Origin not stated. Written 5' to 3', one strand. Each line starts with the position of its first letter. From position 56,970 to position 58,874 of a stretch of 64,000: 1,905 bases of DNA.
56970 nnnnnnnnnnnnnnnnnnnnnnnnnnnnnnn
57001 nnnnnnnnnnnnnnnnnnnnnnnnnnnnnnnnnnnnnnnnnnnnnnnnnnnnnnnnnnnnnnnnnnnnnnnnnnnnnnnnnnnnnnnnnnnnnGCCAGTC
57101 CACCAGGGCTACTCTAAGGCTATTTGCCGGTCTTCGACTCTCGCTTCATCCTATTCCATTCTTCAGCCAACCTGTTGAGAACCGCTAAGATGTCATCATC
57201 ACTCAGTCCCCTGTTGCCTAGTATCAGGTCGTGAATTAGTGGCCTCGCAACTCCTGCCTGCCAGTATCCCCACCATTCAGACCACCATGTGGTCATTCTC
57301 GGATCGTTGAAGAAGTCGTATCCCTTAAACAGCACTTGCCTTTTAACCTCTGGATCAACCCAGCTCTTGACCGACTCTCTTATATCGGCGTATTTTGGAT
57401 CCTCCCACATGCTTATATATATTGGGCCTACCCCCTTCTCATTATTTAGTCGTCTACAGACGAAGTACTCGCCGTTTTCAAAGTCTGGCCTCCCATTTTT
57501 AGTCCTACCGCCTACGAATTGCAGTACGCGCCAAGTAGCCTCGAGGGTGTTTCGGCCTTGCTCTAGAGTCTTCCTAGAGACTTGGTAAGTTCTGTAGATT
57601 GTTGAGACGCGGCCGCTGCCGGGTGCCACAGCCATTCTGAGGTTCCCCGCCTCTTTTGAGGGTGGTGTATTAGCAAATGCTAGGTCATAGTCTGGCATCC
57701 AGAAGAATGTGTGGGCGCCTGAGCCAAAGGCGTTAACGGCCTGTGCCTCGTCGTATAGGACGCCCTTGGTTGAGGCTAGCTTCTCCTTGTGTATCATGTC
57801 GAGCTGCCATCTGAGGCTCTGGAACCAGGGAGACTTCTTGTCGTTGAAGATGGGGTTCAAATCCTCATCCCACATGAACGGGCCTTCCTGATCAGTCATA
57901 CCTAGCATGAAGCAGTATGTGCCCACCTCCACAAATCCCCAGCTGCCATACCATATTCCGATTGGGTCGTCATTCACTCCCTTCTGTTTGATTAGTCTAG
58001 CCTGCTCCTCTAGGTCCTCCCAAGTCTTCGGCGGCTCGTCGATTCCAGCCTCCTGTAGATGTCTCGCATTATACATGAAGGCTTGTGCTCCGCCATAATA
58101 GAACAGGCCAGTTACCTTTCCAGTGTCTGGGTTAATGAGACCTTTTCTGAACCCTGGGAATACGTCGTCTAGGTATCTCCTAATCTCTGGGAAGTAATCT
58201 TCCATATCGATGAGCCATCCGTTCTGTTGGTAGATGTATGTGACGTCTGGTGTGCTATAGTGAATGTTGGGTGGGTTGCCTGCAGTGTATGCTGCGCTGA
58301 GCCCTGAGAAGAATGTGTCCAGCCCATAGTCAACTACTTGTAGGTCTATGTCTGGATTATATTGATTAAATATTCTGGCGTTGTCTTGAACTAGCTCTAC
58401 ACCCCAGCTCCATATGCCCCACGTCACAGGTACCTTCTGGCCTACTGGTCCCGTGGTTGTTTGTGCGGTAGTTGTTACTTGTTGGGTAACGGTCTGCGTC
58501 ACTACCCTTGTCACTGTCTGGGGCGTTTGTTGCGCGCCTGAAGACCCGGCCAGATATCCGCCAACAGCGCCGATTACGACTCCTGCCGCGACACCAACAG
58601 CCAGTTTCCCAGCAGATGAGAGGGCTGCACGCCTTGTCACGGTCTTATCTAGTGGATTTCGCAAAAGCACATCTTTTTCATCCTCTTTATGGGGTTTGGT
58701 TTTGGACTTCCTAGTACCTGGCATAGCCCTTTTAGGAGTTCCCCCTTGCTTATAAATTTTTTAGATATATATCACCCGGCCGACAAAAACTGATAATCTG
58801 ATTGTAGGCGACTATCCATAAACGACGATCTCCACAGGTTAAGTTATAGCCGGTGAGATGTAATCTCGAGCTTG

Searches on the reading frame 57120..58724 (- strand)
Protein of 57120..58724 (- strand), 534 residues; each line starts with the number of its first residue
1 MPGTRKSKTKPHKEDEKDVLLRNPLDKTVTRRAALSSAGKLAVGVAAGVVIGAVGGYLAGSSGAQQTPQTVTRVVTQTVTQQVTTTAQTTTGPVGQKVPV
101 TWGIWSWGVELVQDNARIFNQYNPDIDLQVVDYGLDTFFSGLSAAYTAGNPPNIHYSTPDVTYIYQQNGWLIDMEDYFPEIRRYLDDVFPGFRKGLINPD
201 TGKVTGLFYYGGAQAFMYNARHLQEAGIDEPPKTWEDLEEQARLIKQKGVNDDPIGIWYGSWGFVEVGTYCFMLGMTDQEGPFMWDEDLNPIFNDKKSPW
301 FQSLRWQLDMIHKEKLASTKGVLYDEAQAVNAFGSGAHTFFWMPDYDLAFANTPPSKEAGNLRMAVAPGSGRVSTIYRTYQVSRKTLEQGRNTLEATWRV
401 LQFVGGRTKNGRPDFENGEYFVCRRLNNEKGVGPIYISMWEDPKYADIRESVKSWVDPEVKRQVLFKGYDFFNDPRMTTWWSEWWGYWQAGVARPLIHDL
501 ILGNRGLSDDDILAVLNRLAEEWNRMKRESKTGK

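Call 4: search_protein_families(library=pfam, proteins=[window:57120-58724:-])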
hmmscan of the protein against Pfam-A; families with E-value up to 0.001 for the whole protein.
window:57120-58724:- (534 aa): 1 family
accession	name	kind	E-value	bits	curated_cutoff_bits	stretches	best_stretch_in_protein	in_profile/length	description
PF01547.30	SBP_bac_1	-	6e-18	66.3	26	1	114-369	16-270/307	Bacterial extracellular solute-binding protein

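Call 5: search_protein_families(library=ncbifam, proteins=[window:57120-58724:-])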
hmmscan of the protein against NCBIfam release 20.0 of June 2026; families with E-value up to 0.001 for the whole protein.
window:57120-58724:- (534 aa): 1 family
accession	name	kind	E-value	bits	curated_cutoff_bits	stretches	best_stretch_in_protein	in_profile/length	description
NF008211.0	PRK10974.1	equivalog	3.4e-05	22.6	411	1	111-254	42-190/439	sn-glycerol-3-phosphate ABC transporter substrate-binding protein UgpB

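Call 42: search_solved_structures(query=window:57120-58724:-, max_evalue=0.01)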
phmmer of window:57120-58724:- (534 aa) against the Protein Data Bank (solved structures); distinct sequences matched with E-value up to 0.01: 29.
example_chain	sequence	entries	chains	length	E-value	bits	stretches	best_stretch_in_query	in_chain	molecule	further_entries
6dtq_A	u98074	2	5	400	6.9e-09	37.8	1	97-376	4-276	maltose-binding protein MalE3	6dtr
7eho_A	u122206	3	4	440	1.7e-07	33.3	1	142-260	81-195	Chitin oligosaccharide binding protein NagB2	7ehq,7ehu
3quf_A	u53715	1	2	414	3.8e-07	32.1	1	116-249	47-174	Extracellular solute-binding protein, family 1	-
1eu8_A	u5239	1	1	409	4.5e-07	31.8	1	160-356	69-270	TREHALOSE/MALTOSE BINDING PROTEIN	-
5ysb_A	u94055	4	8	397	1.3e-06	30.3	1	123-329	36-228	Lin1841 protein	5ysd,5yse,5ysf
4qrz_A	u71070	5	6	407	8e-06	27.7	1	100-272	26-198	ABC-TYPE SUGAR TRANSPORTER | ABC transporter, substrate binding protein (Sugar)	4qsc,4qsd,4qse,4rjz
9xor_A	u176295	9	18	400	9.1e-06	27.5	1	100-271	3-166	maltose-binding protein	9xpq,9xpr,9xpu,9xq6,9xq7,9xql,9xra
8art_A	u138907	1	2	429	3.3e-05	25.7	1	116-252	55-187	Putative secreted maltose-binding protein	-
4aq4_A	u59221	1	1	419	7.5e-05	24.5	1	112-260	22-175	SN-GLYCEROL-3-PHOSPHATE-BINDING PERIPLASMIC PROTEIN UGPB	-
6x84_A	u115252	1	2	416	8.4e-05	24.3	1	113-271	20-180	sn-glycerol-3-phosphate-binding periplasmic protein UgpB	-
3uor_A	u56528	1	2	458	0.00023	22.9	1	103-249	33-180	ABC transporter sugar binding protein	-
9rsl_A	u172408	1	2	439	0.00035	22.3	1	117-345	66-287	Sugar ABC transporter, sugar-binding protein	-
6jai_A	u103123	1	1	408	0.00056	21.6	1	143-247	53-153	ABC transporter, periplasmic substrate-binding protein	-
9ru4_A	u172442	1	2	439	0.00062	21.5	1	117-345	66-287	Sugar ABC transporter, sugar-binding protein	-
6jar_A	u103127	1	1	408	0.00068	21.3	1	142-247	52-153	ABC transporter, periplasmic substrate-binding protein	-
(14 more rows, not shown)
